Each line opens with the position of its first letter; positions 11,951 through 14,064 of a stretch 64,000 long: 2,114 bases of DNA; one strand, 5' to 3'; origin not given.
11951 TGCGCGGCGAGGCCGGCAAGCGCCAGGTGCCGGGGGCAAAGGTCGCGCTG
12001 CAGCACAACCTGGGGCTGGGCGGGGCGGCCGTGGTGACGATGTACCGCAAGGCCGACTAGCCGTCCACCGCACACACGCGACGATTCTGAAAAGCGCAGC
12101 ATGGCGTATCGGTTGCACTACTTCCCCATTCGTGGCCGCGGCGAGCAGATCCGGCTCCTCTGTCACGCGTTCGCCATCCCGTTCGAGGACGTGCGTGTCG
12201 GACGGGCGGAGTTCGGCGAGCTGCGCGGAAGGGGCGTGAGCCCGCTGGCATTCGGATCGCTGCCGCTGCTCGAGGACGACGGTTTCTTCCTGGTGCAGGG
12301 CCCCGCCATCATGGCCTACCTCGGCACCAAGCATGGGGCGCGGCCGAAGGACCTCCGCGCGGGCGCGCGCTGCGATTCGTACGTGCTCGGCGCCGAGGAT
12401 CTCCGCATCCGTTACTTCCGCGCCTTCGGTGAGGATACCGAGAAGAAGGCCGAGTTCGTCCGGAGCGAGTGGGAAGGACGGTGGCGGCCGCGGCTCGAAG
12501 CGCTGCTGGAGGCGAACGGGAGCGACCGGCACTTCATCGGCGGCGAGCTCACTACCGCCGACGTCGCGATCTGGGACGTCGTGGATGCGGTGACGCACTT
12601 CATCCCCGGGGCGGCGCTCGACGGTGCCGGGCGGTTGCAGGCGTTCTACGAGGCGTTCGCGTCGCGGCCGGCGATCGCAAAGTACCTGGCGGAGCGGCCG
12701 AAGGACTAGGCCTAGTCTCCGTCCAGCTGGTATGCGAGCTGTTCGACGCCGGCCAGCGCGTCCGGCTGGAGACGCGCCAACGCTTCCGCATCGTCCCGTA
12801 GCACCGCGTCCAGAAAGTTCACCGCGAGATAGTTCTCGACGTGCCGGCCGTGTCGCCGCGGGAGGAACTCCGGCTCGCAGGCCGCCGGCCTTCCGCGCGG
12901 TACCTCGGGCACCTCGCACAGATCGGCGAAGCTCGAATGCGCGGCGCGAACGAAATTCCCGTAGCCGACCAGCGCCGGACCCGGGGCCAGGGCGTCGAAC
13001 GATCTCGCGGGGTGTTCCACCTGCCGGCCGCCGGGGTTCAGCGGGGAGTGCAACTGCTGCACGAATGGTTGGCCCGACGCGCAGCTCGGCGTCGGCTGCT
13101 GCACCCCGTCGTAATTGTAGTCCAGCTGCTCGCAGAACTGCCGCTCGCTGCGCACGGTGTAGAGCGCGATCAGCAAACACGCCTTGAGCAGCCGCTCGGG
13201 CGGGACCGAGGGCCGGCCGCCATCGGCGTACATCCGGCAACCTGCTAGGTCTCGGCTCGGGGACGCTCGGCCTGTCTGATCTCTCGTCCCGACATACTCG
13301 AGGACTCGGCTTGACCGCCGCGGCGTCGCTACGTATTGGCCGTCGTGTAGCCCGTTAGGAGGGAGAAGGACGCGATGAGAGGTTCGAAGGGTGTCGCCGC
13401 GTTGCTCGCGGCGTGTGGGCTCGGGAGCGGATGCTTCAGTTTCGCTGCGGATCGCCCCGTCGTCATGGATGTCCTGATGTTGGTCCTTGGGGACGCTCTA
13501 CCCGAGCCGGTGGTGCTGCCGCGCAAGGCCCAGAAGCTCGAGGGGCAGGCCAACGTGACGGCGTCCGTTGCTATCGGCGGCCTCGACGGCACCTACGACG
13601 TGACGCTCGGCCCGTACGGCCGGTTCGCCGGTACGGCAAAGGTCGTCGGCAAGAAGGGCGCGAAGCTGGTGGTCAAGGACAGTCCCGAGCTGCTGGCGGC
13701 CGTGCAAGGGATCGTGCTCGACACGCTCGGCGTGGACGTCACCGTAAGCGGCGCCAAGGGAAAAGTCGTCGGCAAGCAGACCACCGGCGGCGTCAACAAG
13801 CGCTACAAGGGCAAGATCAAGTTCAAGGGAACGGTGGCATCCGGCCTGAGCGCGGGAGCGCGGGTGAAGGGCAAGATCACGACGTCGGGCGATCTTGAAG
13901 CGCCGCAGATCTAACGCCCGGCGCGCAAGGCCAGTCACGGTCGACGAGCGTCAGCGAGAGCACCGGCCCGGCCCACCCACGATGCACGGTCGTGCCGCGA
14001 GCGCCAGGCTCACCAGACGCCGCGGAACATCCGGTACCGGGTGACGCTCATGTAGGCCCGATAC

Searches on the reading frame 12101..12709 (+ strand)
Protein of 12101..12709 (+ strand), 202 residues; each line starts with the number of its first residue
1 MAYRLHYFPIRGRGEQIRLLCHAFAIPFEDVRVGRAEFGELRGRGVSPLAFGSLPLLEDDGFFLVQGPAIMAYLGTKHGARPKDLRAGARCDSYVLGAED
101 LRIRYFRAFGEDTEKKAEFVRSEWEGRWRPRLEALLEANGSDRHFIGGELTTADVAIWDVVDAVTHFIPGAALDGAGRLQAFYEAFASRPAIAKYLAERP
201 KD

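Call 11: search_protein_families(library=pfam, proteins=[window:12101-12709:+], max_evalue=0.01)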
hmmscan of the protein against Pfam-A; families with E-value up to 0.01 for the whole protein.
window:12101-12709:+ (202 aa): 3 families
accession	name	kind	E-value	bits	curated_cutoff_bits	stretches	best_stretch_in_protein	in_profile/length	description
PF14497.11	GST_C_3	-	6e-16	59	21.6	1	100-199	2-104/104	Glutathione S-transferase, C-terminal domain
PF00043.30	GST_C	-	5.1e-06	27.1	20.7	1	115-190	18-93/93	Glutathione S-transferase, C-terminal domain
PF02798.26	GST_N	-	1.1e-05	26.1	20.9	1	5-74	3-74/76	Glutathione S-transferase, N-terminal domain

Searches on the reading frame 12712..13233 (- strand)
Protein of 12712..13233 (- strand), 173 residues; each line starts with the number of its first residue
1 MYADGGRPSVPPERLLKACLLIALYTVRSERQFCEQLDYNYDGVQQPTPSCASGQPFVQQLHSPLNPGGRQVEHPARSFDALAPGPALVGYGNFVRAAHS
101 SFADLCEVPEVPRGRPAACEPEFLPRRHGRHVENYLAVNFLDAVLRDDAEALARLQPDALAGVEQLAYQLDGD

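Call 11: search_protein_families(library=pfam, proteins=[window:12712-13233:-], max_evalue=0.01)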
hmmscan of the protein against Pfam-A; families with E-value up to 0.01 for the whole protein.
window:12712-13233:- (173 aa): 1 family
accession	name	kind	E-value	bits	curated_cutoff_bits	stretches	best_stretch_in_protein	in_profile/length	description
PF05598.16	DUF772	-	4.2e-08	33.5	23.1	1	6-40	1-35/74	Transposase domain (DUF772)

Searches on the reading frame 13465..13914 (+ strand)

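Call 11: search_protein_families(library=pfam, proteins=[window:13465-13914:+], max_evalue=0.01)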
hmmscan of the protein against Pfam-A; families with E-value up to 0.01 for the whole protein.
window:13465-13914:+ (149 aa): 0 families

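Call 47: search_protein_families(library=pfam, proteins=[window:13465-13914:+], max_evalue=1)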
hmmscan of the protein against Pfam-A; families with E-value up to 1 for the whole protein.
window:13465-13914:+ (149 aa): 1 family
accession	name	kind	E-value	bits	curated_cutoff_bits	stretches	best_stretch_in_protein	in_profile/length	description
PF21641.3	NarE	-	0.044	14.5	27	1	97-136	14-53/120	NarE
